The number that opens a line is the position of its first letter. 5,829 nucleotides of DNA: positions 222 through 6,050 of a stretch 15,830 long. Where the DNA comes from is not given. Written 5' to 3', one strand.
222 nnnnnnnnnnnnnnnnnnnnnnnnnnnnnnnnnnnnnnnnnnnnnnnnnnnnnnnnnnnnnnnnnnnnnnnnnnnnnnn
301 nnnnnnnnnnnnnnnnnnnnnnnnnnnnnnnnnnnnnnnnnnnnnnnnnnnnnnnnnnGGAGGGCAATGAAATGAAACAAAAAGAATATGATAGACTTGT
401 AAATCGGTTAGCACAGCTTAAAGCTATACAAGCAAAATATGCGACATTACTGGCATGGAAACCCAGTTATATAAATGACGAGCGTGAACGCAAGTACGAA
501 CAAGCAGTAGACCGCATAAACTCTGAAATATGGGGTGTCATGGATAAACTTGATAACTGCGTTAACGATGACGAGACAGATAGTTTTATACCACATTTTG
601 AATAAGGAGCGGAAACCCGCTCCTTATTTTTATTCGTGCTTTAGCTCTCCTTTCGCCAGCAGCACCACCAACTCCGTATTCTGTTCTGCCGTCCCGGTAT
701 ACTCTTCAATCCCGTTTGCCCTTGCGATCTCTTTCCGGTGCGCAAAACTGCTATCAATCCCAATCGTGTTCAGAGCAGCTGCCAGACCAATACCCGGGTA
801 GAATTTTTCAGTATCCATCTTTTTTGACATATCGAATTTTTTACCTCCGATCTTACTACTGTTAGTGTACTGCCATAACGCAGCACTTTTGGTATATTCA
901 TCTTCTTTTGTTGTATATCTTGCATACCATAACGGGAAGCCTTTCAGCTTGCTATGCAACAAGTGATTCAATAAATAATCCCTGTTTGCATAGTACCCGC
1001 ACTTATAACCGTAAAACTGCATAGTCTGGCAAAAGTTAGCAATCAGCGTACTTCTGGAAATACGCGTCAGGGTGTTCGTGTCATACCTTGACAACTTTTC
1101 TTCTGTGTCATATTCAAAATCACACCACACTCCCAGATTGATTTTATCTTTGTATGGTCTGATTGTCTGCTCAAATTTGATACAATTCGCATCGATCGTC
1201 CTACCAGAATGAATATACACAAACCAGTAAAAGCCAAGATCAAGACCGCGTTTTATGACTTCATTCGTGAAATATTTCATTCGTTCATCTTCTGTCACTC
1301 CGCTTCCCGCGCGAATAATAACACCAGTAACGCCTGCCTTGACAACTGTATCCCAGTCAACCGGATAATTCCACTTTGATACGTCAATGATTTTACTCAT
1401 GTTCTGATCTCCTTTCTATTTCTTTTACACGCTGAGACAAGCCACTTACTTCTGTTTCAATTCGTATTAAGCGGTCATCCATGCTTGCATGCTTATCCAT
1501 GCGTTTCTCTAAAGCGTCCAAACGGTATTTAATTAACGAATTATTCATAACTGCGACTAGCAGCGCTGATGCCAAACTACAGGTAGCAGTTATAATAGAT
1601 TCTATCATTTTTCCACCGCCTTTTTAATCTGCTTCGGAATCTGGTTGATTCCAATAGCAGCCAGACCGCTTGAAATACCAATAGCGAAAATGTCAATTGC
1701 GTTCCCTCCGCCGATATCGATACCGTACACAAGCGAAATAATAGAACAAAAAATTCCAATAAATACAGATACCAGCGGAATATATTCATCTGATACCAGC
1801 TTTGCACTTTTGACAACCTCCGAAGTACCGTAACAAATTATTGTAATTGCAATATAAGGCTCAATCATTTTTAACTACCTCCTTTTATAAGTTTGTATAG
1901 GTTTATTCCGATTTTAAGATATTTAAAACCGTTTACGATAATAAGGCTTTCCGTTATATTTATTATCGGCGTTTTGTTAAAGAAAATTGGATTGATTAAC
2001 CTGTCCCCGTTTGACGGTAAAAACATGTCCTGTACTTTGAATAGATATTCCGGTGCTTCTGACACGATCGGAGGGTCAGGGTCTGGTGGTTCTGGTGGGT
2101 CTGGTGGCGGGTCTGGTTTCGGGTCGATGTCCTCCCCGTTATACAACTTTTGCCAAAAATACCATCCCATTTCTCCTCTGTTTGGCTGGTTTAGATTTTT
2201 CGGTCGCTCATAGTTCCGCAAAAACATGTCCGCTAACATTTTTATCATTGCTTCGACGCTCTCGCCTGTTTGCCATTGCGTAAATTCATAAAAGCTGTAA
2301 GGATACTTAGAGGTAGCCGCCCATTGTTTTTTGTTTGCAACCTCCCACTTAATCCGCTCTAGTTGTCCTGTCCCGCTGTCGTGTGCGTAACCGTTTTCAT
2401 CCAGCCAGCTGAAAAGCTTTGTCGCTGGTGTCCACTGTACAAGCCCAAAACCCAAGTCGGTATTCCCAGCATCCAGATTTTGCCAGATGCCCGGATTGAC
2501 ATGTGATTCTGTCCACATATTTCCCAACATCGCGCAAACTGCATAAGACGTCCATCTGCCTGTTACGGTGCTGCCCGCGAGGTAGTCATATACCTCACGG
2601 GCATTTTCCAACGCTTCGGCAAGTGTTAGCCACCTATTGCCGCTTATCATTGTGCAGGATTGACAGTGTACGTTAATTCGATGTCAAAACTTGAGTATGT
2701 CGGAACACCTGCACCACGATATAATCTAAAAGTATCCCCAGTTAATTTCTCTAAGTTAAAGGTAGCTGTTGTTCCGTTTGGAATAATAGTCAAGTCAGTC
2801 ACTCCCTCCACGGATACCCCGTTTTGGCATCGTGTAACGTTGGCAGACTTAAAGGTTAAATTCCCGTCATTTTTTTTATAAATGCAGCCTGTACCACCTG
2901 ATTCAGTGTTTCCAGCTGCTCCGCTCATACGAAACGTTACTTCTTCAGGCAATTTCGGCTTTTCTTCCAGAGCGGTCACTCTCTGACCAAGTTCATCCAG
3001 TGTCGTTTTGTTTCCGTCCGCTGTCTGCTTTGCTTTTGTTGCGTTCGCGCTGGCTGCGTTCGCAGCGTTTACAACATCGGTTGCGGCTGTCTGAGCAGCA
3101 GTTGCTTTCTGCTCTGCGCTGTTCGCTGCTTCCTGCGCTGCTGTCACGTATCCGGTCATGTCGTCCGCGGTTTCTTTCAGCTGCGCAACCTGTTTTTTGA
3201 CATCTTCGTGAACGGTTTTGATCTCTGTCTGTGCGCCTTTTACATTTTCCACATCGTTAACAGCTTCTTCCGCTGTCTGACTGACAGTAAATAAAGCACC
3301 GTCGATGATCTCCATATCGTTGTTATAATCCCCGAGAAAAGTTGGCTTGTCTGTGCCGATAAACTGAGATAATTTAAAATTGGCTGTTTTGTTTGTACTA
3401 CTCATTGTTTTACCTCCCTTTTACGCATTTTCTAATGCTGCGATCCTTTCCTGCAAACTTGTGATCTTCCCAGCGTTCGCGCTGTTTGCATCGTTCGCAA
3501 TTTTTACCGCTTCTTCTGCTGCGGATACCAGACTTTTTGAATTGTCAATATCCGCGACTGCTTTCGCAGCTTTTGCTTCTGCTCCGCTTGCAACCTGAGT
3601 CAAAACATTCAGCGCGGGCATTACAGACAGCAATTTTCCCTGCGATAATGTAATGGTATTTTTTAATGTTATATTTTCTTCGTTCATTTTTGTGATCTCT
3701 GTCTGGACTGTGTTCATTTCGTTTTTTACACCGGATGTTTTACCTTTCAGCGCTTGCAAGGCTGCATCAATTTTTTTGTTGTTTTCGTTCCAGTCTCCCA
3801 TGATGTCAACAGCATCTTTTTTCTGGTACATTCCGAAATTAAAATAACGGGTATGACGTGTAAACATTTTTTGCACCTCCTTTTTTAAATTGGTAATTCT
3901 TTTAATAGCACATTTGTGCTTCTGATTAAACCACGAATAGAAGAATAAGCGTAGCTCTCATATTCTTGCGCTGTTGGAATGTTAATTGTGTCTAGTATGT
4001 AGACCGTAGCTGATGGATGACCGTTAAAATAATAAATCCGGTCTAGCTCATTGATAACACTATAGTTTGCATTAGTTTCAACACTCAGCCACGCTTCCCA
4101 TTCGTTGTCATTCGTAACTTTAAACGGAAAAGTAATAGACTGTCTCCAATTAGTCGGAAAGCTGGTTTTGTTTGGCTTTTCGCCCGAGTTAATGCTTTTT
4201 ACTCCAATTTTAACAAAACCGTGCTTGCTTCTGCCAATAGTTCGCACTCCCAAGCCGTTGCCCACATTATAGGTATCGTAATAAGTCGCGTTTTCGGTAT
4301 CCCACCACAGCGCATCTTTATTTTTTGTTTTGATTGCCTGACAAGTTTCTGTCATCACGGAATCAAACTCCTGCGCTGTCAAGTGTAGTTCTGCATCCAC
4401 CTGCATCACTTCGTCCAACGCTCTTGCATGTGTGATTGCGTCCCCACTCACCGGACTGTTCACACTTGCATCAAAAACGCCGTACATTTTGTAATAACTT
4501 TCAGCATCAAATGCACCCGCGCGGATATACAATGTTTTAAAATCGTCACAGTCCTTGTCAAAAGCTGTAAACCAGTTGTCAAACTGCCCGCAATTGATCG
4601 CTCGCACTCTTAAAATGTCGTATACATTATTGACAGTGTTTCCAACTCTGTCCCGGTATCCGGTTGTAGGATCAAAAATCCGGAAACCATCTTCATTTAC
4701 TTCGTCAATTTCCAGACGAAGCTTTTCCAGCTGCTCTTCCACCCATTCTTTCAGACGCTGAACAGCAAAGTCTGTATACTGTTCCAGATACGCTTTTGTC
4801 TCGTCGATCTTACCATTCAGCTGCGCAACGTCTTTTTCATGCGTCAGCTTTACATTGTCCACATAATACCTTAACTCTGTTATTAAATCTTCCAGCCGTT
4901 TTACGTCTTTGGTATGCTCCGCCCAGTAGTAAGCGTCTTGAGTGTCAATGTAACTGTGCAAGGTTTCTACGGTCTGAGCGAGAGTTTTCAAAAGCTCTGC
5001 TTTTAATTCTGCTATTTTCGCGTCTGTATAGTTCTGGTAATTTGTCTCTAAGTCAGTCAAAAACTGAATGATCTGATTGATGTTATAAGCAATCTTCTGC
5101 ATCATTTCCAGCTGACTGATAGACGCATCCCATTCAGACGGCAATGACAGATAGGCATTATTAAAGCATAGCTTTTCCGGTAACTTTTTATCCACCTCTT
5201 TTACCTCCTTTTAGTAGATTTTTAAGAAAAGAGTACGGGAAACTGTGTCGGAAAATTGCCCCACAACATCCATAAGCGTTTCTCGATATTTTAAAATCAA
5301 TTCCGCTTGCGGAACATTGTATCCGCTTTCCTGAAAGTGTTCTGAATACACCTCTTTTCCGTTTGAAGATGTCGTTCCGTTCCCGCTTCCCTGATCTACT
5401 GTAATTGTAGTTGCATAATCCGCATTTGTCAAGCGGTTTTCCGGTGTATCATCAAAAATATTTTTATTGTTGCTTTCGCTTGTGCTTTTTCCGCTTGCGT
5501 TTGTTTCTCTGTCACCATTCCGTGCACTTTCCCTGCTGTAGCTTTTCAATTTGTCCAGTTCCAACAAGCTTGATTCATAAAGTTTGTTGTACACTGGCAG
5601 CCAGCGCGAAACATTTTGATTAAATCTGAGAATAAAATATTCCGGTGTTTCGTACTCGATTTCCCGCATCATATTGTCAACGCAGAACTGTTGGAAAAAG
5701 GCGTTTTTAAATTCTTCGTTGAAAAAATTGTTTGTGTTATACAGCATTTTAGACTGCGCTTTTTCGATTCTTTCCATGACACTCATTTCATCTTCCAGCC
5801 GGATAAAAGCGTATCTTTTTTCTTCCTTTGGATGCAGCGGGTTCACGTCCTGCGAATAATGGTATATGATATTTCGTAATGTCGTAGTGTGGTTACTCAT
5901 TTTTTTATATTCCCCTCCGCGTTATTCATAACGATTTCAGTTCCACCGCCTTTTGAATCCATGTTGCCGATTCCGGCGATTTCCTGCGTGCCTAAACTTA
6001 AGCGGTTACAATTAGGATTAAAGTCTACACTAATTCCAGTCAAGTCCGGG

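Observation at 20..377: Unusually long ITR that is a full expression cassette, not just an origin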

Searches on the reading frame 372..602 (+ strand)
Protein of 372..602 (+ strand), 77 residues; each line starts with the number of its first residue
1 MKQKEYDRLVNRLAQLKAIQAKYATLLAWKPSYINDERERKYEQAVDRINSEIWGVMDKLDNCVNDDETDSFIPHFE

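Call 8: search_protein_families(library=phrogs, proteins=[window:372-602:+], max_evalue=0.01)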
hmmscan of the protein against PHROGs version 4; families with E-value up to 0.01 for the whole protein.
window:372-602:+ (77 aa): 0 families

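Call 9: search_protein_families(library=pfam, proteins=[window:372-602:+], max_evalue=0.01)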
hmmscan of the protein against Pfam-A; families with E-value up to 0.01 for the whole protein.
window:372-602:+ (77 aa): 0 families

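Call 36: search_protein_families(library=pfam, proteins=[window:372-602:+], max_evalue=1)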
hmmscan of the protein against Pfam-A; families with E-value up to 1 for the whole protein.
seq(77 aa): 0 families

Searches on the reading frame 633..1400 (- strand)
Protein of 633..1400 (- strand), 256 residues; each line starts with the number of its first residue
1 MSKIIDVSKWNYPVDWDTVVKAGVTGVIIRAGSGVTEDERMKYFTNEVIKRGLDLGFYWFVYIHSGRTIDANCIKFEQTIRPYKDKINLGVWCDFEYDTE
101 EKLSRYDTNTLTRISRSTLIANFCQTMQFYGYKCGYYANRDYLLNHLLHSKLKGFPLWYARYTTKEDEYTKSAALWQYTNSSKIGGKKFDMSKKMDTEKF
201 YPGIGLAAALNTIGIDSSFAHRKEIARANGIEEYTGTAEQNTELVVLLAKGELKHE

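Call 53: search_protein_families(library=phrogs, proteins=[window:633-1400:-], max_evalue=0.001)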
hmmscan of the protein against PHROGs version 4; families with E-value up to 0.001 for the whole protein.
window:633-1400:- (256 aa): 6 families
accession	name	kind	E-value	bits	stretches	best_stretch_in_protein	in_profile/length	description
phrog_291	-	lysis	1.1e-37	131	1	1-196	112-307/509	endolysin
phrog_6745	-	lysis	7.4e-24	85.3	1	3-180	5-183/396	endolysin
phrog_6219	-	lysis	8.9e-21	75.7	1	1-193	1-185/326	endolysin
phrog_5115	-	moron, auxiliary metabolic gene and host takeover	5.9e-10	39.9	1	188-251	136-199/283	ferredoxin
phrog_2307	-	other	6.7e-07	30.3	1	211-250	41-80/212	L-alanyl-D-glutamate peptidase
phrog_3084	-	lysis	1.2e-06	28.8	1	5-191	162-350/468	endolysin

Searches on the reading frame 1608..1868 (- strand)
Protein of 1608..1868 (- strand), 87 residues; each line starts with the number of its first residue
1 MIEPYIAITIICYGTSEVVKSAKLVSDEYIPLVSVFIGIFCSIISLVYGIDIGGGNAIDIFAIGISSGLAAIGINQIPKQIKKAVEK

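Call 53: search_protein_families(library=phrogs, proteins=[window:1608-1868:-], max_evalue=0.001)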
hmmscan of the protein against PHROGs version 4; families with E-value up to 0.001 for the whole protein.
window:1608-1868:- (87 aa): 2 families
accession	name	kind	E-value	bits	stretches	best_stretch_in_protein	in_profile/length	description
phrog_1129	-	lysis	1.9e-17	64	1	3-86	9-85/86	holin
phrog_1299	-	lysis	4.7e-08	33.7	1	7-86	12-88/100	holin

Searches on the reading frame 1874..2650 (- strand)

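Call 53: search_protein_families(library=phrogs, proteins=[window:1874-2650:-], max_evalue=0.001)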
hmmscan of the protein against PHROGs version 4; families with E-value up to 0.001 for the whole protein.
window:1874-2650:- (259 aa): 2 families
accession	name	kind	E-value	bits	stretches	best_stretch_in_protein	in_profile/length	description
phrog_11037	-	unknown function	4e-46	158.9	1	3-172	4-161/365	-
phrog_1067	-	head and packaging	0.00094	18.7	0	35-160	587-714/991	minor head protein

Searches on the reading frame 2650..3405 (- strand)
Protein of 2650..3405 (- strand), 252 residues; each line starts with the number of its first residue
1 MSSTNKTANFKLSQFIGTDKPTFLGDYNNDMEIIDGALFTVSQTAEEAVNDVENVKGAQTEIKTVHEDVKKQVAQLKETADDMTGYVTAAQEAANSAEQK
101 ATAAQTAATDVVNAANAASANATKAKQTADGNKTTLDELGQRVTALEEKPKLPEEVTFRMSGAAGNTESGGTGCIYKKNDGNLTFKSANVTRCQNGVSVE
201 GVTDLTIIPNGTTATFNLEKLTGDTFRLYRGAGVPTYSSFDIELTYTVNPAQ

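Call 53: search_protein_families(library=phrogs, proteins=[window:2650-3405:-], max_evalue=0.001)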
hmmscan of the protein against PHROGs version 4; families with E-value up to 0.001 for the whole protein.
window:2650-3405:- (252 aa): 5 families
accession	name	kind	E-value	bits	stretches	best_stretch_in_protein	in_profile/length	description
phrog_1775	-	head and packaging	9.3e-06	24.4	1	45-149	463-569/1609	minor head protein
phrog_20680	-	unknown function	6.1e-05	23.6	1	57-139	46-121/253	-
phrog_4242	-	tail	0.00014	22.3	1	43-141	205-310/628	tail fiber protein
phrog_1272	-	tail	0.0002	20.2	1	28-146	104-230/1606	tail length tape measure protein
phrog_3279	-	tail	0.00046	20.8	1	32-129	97-191/396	tail fiber protein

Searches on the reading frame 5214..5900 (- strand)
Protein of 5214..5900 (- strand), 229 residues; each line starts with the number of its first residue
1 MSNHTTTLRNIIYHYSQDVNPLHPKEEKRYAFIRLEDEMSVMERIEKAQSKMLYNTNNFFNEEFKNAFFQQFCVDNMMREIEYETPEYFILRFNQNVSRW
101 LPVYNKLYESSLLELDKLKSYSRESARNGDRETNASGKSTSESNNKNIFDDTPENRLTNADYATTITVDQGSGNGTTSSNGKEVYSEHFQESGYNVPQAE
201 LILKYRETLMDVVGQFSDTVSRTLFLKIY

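Call 53: search_protein_families(library=phrogs, proteins=[window:5214-5900:-], max_evalue=0.001)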
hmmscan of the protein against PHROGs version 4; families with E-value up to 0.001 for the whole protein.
window:5214-5900:- (229 aa): 2 families
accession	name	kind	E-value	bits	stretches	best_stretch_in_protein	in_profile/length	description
phrog_3225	-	connector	5.4e-54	184.8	1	1-229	1-263/263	adaptor Ad4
phrog_5472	-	tail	2.2e-06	28.2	1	58-168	48-184/264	lower collar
